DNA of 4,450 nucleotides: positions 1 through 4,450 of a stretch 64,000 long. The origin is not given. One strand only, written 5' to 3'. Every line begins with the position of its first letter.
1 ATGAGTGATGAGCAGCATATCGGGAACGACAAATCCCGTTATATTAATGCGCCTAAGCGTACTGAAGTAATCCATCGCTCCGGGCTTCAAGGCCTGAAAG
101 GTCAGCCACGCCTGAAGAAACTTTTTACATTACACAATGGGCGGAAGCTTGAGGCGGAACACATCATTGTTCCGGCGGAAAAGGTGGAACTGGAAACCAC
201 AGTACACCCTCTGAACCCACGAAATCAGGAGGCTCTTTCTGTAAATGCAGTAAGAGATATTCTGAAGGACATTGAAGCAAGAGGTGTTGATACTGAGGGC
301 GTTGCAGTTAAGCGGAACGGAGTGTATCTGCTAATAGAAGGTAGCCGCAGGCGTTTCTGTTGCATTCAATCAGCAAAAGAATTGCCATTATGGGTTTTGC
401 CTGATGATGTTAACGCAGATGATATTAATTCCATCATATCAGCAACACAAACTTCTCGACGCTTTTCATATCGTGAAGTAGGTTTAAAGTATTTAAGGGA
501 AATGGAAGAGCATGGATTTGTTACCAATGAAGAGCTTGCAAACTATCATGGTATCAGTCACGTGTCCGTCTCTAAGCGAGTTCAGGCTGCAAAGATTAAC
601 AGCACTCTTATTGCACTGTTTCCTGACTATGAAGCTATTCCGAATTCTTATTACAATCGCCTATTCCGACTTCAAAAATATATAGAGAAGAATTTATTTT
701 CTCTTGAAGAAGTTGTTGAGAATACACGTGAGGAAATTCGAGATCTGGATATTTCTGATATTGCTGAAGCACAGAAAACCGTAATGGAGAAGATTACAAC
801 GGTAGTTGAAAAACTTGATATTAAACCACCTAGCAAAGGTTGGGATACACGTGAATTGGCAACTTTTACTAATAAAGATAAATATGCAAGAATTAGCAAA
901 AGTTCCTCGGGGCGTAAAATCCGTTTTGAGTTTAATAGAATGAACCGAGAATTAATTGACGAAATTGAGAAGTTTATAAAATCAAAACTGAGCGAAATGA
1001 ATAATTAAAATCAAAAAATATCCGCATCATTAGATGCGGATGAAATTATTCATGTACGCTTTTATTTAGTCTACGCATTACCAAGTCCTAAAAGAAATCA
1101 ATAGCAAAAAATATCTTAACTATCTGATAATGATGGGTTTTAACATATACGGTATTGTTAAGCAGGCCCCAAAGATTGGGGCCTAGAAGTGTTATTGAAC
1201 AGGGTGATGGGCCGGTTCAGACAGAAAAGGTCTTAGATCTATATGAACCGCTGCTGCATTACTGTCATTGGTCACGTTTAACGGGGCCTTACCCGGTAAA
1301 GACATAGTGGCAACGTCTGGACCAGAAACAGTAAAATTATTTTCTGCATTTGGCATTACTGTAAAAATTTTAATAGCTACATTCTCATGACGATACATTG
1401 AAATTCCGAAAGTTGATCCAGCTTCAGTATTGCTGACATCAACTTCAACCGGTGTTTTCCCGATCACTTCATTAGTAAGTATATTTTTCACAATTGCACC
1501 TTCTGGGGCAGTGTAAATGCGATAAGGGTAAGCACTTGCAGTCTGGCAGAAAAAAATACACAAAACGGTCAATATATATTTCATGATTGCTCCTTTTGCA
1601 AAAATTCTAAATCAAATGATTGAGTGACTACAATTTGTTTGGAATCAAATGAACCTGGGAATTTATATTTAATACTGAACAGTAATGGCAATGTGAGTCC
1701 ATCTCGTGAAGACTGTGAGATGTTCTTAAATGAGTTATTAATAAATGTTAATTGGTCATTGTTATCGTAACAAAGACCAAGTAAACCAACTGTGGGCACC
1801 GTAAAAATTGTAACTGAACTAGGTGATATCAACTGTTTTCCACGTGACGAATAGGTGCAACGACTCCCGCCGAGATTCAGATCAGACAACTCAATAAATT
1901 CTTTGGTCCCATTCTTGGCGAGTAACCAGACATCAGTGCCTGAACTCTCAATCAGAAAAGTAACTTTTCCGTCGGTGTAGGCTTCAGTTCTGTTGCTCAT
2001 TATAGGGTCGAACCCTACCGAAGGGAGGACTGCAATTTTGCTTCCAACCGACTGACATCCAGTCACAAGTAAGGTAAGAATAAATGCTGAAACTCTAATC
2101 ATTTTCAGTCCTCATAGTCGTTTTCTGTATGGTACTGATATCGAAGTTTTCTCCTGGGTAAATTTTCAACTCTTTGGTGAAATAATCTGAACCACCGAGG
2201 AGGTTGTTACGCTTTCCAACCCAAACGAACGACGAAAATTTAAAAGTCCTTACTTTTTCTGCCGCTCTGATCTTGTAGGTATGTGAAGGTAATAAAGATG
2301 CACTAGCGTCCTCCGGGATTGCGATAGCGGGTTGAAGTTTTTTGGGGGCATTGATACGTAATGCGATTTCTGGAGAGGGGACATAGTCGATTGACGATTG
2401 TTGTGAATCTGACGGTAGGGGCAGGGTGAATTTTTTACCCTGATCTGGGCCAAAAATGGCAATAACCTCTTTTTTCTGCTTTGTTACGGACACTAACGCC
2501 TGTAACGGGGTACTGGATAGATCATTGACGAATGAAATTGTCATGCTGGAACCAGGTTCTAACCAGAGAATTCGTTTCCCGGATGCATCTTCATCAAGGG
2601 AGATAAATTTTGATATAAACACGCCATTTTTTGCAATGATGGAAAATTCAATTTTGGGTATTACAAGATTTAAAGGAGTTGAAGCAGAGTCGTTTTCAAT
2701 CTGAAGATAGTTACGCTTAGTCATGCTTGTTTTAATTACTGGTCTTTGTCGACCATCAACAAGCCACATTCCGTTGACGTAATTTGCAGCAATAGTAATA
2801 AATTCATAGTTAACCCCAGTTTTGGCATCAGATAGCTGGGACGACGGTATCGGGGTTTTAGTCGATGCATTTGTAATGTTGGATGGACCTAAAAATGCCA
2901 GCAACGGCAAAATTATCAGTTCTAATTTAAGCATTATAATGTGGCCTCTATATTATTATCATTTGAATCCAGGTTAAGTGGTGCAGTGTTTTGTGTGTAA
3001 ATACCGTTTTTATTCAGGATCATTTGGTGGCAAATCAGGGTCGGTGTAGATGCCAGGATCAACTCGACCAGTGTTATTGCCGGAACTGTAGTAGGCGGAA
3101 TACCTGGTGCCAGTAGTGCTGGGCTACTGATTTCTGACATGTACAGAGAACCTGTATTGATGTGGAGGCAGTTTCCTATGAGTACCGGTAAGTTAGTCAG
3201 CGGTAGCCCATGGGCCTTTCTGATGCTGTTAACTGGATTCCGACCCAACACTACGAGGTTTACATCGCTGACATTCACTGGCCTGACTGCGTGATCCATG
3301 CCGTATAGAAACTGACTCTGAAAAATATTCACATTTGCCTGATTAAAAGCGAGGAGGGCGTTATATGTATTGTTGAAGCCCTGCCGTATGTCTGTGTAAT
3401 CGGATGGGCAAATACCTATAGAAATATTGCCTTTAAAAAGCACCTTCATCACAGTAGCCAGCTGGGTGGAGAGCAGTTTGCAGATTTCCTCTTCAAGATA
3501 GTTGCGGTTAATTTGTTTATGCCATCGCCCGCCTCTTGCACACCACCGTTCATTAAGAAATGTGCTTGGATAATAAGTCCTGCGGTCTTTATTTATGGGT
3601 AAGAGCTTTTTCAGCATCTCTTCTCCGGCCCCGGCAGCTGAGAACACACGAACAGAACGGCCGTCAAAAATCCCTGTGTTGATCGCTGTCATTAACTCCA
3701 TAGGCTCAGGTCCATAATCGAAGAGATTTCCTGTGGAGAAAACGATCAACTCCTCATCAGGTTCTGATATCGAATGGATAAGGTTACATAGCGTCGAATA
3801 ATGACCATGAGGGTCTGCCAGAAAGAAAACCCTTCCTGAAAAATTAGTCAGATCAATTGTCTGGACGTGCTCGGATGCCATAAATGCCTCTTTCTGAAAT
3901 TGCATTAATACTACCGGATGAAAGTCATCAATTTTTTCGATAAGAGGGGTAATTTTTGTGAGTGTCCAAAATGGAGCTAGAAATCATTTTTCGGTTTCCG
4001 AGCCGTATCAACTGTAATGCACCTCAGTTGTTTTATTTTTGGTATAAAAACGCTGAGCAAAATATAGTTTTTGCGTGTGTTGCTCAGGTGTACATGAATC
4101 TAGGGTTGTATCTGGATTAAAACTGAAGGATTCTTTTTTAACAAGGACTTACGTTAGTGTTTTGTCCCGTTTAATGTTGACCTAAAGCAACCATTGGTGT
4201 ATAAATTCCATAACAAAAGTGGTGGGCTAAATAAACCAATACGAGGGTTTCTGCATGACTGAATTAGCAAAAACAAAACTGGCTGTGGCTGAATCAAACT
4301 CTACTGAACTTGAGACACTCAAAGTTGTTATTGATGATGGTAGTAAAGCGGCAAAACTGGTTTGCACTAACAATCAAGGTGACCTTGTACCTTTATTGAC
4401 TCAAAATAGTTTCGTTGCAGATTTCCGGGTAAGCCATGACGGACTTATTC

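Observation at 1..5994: Two partition systems of different types flank an operon of exported proteins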

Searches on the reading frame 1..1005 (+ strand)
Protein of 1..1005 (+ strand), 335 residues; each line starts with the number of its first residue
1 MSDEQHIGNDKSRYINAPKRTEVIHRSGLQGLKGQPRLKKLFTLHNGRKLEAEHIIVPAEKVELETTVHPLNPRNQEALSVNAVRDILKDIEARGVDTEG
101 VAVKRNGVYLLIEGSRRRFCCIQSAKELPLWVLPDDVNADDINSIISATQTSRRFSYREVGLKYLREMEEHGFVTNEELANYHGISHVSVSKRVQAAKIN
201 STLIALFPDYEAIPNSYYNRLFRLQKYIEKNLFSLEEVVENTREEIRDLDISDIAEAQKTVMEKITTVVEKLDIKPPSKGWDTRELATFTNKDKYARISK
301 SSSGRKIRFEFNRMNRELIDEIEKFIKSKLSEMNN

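Call 4: search_protein_families(library=pfam, proteins=[window:1-1005:+], max_evalue=0.1)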
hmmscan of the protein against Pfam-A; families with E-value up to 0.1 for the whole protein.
window:1-1005:+ (335 aa): 4 families
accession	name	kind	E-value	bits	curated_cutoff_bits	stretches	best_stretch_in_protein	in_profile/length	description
PF08775.15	ParB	-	8.1e-13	49.2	25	1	207-328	1-123/126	ParB family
PF22665.2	DUF6293_C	-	0.0029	18.4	27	0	145-186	48-89/101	DUF6293 C-terminal winged helix domain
PF04077.17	DsrH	-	0.0083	16.7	24.4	0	105-145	26-66/88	DsrH like protein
PF07022.19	Phage_CI_repr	-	0.082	13.7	22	0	166-240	5-45/65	Bacteriophage CI repressor helix-turn-helix domain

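Call 17: search_protein_families(library=ncbifam, proteins=[window:1-1005:+], max_evalue=0.01)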
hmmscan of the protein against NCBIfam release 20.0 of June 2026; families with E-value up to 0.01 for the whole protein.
window:1-1005:+ (335 aa): 2 families
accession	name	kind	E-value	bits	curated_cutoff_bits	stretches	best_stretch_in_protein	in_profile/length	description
NF010252.0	PRK13698.1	equivalog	1.7e-11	43.6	274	1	47-327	52-316/323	ParB/RepB/Spo0J family plasmid partition protein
TIGR00180.1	parB_part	domain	2.6e-10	40.4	58.45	1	67-229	12-176/186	ParB/RepB/Spo0J family partition protein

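Call 39: search_solved_structures(query=window:1-1005:+, max_evalue=0.1)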
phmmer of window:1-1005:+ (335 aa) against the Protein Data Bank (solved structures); distinct sequences matched with E-value up to 0.1: 3.
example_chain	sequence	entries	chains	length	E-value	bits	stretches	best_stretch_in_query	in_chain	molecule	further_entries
1zx4_A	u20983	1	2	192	3.8e-17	65.6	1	150-327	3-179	Plasmid Partition par B protein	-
2ntz_A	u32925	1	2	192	5.2e-17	65.2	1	150-327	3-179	ParB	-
3vwb_A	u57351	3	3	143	2.5e-06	30.1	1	151-253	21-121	Virulence regulon transcriptional activator virB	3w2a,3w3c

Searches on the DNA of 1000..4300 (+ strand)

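Call 14: search_dna_similar(query=window:1000-4300:+, collection=plasmids, mode=distant, max_rows=40, rows=spread)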
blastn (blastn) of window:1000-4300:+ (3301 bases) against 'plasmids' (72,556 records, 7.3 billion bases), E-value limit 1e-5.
Records with a match: 1411; places in all: 1421; records where one place covers at least 80% of the query: 284.
Best place of each record, by identity: >=99% 219; 95-99% 3; 80-90% 62; 60-80% 1127.
By first word of the organism name: Escherichia 504; Salmonella 421; Enterobacter 285; Klebsiella 88; Citrobacter 66; Leclercia 15; Raoultella 8; Serratia 7; Shigella 4; Morganella 2; and 8 more.
By predicted mobility (MOB-suite, as given by PLSDB): conjugative 1247; non-mobilizable 163; mobilizable 1.
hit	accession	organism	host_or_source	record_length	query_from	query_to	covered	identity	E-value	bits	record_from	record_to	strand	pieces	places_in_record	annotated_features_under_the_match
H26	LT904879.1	Salmonella enterica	Homo sapiens,not known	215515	1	3301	100%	100.0%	0e+0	5949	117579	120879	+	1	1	none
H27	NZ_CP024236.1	Escherichia coli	-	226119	1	3301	100%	99.9%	0e+0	5940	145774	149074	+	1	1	metallophosphoesterase | hypothetical protein (x3) | parM: plasmid segregation protein ParM domain-containing protein | ParB family protein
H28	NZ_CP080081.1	Escherichia coli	Homo sapiens,tissue sample,Human feces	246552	1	3301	100%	99.9%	0e+0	5936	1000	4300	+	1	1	metallophosphoesterase | hypothetical protein (x2) | lipoprotein | parM: plasmid segregation protein ParM domain-containing protein | ParB family protein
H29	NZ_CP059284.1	Escherichia coli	chicken meat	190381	1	3301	100%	99.9%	0e+0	5936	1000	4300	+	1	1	metallophosphoesterase | hypothetical protein (x2) | lipoprotein | parM: plasmid segregation protein ParM domain-containing protein | ParB family protein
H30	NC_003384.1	Salmonella enterica subsp. enterica serovar Typhi str. CT18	-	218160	1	3301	100%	99.8%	0e+0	5928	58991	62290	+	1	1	metallophosphoesterase | hypothetical protein (x2) | lipoprotein | parM: plasmid segregation protein ParM domain-containing protein | ParB family protein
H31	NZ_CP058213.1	Klebsiella michiganensis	culture,Pooled cattle faecal samples ...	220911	1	3301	100%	99.8%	0e+0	5927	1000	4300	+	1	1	metallophosphoesterase | hypothetical protein (x3) | parM: plasmid segregation protein ParM domain-containing protein | ParB family protein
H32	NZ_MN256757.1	Escherichia coli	-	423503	1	3301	100%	99.8%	0e+0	5914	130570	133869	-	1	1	metallophosphoesterase | hypothetical protein (x2) | lipoprotein | parM: plasmid segregation protein ParM domain-containing protein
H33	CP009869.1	Pantoea sp. PSNIH2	hand rail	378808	163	3301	95%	81.6%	0e+0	3039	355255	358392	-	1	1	hypothetical protein (x2) | stbA family protein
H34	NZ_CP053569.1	Enterobacter cloacae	chicken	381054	203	2892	51%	69.5%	5e-99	674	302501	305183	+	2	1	metallophosphoesterase | hypothetical protein (x3)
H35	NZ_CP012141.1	Shigella flexneri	Homo sapiens,cell culture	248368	203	2892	46%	72.6%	1e-101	839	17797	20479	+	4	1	metallophosphoesterase | hypothetical protein (x3)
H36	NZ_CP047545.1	Salmonella enterica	feces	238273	203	2892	46%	72.6%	1e-101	839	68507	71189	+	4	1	metallophosphoesterase | hypothetical protein (x3)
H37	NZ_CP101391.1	Salmonella enterica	Homo sapiens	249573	203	2892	46%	72.6%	1e-101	839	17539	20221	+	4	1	metallophosphoesterase | hypothetical protein (x3)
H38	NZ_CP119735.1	Escherichia coli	bovine,pure culture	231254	203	2892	46%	72.6%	1e-101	839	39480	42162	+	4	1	metallophosphoesterase | hypothetical protein (x3)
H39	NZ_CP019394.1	Escherichia coli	Homo sapiens,urine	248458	203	2892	46%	72.6%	1e-101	839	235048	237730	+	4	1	metallophosphoesterase | hypothetical protein (x3)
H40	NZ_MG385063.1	Escherichia coli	-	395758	203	2892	46%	72.6%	1e-101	839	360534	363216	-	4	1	metallophosphoesterase | hypothetical protein (x3)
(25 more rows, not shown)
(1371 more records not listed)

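Call 28: get_annotated_region(hit=H35, flank=6000)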
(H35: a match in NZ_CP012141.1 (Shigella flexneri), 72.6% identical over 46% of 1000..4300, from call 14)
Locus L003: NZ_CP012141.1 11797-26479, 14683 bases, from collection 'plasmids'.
description: Shigella flexneri 4c strain 1205 plasmid 1205p1, complete sequence
organism: Shigella flexneri (NCBI taxid 1617964)
taxonomy: Bacteria; Pseudomonadota; Gammaproteobacteria; Enterobacterales; Enterobacteriaceae; Shigella; Shigella flexneri
host: -; source: Homo sapiens,cell culture; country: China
typing (MOB-suite, as given by PLSDB): conjugative; replicon IncHI2A,rep_cluster_1088; relaxase MOBH; mating-pair formation MPF_F
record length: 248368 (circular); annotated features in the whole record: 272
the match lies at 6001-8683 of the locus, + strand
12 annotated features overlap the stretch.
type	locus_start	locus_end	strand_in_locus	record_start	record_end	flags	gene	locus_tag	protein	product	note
CDS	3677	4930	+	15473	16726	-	-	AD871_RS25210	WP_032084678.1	ParA family protein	-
CDS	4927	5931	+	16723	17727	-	-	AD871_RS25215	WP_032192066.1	ParB family protein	-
CDS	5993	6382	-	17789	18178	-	-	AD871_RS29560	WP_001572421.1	hypothetical protein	-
CDS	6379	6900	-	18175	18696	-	-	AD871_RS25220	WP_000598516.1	hypothetical protein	-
CDS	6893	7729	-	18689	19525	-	-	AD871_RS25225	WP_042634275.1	hypothetical protein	-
CDS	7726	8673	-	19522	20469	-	-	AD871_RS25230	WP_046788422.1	metallophosphoesterase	-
CDS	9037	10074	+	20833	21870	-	parM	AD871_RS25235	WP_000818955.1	plasmid segregation protein ParM domain-containing protein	-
CDS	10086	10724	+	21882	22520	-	-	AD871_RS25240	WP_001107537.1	hypothetical protein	-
CDS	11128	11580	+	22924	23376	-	hdtA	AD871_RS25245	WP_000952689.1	H transfer determinant A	-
CDS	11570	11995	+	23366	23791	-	-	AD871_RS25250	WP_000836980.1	hypothetical protein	-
CDS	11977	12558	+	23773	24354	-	-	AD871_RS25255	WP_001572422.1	hypothetical protein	-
CDS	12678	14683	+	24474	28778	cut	rsp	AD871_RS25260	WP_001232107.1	IncHI-type conjugal transfer protein RSP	-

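Call 29: get_annotated_region(hit=H33, flank=5000)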
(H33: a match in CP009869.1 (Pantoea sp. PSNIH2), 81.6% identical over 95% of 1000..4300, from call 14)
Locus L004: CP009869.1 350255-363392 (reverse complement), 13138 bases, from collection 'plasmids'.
description: Pantoea sp. PSNIH2 plasmid pPSP-75c, complete sequence
organism: Pantoea sp. PSNIH2 (NCBI taxid 1484157)
taxonomy: Bacteria; Pseudomonadota; Gammaproteobacteria; Enterobacterales; Erwiniaceae; Pantoea; Pantoea sp. PSNIH2
host: -; source: hand rail; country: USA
typing (MOB-suite, as given by PLSDB): conjugative; replicon IncHI1A,IncP; relaxase MOBH,MOBP; mating-pair formation MPF_F
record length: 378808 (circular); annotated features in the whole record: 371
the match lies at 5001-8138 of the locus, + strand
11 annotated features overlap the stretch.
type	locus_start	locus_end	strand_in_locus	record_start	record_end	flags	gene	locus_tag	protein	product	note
CDS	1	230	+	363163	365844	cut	-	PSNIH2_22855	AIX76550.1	ATPase AAA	-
CDS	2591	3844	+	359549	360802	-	-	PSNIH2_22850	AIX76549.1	plasmid partitioning protein ParA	-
CDS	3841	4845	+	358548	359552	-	-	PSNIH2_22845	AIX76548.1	peptide transporter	-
CDS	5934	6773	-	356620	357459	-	-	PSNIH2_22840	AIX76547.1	hypothetical protein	-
CDS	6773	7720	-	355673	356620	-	-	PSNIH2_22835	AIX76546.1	hypothetical protein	-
CDS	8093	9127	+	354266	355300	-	-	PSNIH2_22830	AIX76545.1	stbA family protein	-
CDS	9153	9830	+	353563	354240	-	-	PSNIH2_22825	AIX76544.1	hypothetical protein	-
CDS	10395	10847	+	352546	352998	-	-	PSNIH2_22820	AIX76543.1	transfer repressor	-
CDS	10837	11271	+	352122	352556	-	-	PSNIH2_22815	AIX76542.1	plasmid transfer protein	-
CDS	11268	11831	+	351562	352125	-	-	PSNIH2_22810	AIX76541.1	plasmid transfer protein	-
CDS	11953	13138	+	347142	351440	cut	-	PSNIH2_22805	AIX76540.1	bacterial Ig-like domain family protein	-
